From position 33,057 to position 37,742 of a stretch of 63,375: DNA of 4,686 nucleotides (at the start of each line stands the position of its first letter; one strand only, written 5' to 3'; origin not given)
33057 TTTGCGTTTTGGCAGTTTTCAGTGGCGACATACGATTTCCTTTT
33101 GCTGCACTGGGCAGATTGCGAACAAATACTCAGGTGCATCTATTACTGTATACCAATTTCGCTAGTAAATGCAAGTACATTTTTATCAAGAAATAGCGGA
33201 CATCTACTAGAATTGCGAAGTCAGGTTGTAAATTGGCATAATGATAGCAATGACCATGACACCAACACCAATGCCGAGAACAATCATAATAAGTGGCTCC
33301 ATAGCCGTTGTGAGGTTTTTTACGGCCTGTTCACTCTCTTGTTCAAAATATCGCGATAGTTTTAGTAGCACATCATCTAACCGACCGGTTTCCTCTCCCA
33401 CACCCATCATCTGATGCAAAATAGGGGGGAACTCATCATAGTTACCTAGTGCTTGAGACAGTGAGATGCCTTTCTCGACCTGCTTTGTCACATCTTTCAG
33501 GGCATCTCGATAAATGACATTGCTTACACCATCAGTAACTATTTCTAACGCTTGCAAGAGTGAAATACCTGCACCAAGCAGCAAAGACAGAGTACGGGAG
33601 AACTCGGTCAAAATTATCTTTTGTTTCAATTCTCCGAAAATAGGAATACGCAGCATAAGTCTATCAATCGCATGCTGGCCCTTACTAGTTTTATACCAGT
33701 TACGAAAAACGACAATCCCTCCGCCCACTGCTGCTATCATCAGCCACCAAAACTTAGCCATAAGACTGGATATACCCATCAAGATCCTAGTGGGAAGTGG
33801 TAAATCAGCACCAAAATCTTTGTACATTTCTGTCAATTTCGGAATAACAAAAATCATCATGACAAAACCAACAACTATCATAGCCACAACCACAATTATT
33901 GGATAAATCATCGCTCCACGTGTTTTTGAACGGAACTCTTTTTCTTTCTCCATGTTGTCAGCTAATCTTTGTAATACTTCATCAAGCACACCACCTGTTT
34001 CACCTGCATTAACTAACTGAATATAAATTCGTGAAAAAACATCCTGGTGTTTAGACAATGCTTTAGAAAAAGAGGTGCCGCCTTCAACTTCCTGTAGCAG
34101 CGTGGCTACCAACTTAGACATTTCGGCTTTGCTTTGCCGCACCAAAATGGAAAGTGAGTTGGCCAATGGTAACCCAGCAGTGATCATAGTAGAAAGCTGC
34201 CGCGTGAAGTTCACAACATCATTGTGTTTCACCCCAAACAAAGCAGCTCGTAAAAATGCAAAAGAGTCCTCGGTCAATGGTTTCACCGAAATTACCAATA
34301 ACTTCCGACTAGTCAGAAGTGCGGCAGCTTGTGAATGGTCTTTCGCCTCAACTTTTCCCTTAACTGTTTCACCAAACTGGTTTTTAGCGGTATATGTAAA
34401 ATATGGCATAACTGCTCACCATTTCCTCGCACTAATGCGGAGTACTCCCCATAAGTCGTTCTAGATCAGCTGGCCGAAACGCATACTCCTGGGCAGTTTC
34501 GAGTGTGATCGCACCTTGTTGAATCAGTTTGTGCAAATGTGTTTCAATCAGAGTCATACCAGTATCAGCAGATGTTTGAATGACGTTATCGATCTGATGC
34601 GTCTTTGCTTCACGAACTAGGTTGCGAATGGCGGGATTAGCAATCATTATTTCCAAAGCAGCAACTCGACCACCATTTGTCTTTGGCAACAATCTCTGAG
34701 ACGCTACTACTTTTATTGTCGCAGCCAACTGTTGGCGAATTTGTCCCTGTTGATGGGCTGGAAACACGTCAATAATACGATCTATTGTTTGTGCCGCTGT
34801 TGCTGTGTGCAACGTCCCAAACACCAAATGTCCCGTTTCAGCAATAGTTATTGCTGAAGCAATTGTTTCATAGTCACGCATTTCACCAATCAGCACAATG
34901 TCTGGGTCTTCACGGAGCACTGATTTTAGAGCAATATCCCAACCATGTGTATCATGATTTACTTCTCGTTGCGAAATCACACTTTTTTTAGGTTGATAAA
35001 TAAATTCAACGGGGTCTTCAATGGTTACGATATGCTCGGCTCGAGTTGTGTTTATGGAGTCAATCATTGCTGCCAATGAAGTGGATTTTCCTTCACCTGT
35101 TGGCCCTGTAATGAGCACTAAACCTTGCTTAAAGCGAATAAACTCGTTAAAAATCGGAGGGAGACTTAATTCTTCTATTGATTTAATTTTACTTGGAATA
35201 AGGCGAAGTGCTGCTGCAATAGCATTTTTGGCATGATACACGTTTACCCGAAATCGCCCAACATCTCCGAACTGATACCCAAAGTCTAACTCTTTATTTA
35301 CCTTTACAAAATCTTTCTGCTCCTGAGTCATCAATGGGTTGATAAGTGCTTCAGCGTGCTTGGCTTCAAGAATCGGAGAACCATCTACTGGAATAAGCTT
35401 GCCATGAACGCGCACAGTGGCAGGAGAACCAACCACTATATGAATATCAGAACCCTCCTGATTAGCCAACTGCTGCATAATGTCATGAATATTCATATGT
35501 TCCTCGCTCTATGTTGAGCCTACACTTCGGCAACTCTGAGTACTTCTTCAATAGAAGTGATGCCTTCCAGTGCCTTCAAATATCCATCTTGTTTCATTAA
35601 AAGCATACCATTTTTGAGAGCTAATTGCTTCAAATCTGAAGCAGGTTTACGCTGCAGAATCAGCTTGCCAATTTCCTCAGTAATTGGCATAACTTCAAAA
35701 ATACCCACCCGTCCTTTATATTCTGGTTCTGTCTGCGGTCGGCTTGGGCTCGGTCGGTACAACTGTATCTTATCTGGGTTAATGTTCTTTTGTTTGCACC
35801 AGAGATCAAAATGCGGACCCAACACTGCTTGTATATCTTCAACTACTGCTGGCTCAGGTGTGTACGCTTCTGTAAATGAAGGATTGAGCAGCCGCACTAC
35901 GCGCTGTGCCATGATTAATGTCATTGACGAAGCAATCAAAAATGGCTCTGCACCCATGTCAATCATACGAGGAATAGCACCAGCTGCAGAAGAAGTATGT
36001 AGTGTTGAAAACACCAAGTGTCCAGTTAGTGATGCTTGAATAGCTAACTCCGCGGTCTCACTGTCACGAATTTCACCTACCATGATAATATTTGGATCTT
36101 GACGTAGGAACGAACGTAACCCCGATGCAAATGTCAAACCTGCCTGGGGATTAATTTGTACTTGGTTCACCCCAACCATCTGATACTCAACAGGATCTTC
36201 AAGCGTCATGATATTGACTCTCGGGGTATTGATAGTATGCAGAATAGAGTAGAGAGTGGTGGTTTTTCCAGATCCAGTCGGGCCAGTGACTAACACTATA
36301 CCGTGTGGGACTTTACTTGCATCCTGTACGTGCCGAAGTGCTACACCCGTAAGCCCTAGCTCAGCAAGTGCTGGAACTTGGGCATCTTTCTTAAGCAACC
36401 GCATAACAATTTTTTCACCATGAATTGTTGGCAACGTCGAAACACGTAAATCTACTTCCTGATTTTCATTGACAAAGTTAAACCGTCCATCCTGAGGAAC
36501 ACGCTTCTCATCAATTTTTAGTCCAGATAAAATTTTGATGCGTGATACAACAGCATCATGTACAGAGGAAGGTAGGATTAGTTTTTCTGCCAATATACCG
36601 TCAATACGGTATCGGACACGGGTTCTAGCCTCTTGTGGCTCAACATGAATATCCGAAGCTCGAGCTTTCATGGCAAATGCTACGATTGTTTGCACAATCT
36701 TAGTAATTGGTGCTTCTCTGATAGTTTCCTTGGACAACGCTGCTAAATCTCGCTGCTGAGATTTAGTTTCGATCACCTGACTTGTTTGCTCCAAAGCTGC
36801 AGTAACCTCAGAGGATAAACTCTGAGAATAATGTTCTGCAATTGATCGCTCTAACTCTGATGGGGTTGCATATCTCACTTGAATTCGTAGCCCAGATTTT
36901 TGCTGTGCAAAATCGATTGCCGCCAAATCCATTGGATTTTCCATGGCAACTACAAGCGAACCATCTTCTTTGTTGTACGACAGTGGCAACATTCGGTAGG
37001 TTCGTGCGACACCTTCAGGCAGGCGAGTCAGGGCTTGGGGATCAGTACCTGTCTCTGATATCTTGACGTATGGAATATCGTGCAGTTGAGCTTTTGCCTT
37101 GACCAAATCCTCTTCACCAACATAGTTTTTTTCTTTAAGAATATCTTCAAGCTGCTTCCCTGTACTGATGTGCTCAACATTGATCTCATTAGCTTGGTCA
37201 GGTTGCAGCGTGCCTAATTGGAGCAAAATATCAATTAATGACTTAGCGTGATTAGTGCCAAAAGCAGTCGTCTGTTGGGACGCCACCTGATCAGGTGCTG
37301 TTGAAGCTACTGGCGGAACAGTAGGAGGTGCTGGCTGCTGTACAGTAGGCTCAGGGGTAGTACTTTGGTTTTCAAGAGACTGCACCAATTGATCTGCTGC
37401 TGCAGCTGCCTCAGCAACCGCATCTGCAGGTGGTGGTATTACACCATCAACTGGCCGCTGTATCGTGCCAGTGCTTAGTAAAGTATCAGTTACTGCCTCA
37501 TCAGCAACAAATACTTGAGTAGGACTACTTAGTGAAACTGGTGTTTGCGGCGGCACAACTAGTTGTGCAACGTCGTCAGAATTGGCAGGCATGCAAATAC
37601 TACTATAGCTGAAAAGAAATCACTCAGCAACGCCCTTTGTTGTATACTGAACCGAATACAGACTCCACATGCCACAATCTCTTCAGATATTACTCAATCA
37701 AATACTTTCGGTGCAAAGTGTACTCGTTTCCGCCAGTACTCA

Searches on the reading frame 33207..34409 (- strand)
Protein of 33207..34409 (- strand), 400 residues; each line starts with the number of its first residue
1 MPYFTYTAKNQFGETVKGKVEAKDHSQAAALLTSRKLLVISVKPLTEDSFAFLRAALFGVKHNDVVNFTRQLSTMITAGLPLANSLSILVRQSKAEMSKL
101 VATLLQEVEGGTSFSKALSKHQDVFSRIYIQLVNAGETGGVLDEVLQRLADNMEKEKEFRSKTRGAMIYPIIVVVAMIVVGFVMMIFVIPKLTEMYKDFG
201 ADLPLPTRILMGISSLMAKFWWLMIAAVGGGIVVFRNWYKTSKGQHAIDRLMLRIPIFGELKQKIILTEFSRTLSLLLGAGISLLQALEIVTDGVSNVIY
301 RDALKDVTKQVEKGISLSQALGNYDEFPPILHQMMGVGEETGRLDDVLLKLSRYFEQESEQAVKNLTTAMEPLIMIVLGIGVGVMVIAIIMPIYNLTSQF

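Call 78: search_protein_families(library=pfam, proteins=[window:33207-34409:-], max_evalue=0.001)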
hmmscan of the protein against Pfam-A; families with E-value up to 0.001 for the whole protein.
window:33207-34409:- (400 aa): 2 families
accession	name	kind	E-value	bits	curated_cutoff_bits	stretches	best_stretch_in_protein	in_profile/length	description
PF00482.28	T2SSF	-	1.9e-66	222.1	25.2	2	68-190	1-125/125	Type II secretion system (T2SS), protein F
PF20990.2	DUF2207_C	-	0.0006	20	33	0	123-250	90-202/247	Predicted membrane protein (DUF2207) C-terminal domain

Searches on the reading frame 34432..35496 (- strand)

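Call 78: search_protein_families(library=pfam, proteins=[window:34432-35496:-], max_evalue=0.001)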
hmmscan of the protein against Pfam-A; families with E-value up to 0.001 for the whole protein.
window:34432-35496:- (354 aa): 2 families
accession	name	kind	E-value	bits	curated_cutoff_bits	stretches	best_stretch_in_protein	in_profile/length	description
PF00437.27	T2SSE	-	2.3e-43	148.7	24.9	1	3-274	12-282/370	Type II/IV secretion system protein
PF13476.12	AAA_23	-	9.8e-05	23.5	27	1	118-144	13-39/201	AAA domain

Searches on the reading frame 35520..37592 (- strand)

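Call 78: search_protein_families(library=pfam, proteins=[window:35520-37592:-], max_evalue=0.001)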
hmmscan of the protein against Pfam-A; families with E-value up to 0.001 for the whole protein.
window:35520-37592:- (690 aa): 5 families
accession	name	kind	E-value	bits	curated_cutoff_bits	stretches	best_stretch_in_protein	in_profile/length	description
PF00437.27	T2SSE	-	2.9e-123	411.6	24.9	1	293-686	5-370/370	Type II/IV secretion system protein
PF05157.20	MshEN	-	1.8e-17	63.5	23.1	1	171-259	1-88/90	MshEN domain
PF25199.1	nSTAND_NTPase5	-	0.00011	22.5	34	1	410-464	20-76/145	Novel STAND NTPase 5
PF13173.12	AAA_14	-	0.00046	20.6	27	0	431-537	3-100/129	AAA domain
PF13191.12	AAA_16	-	0.00055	20.9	32.6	0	428-470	23-63/167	AAA ATPase domain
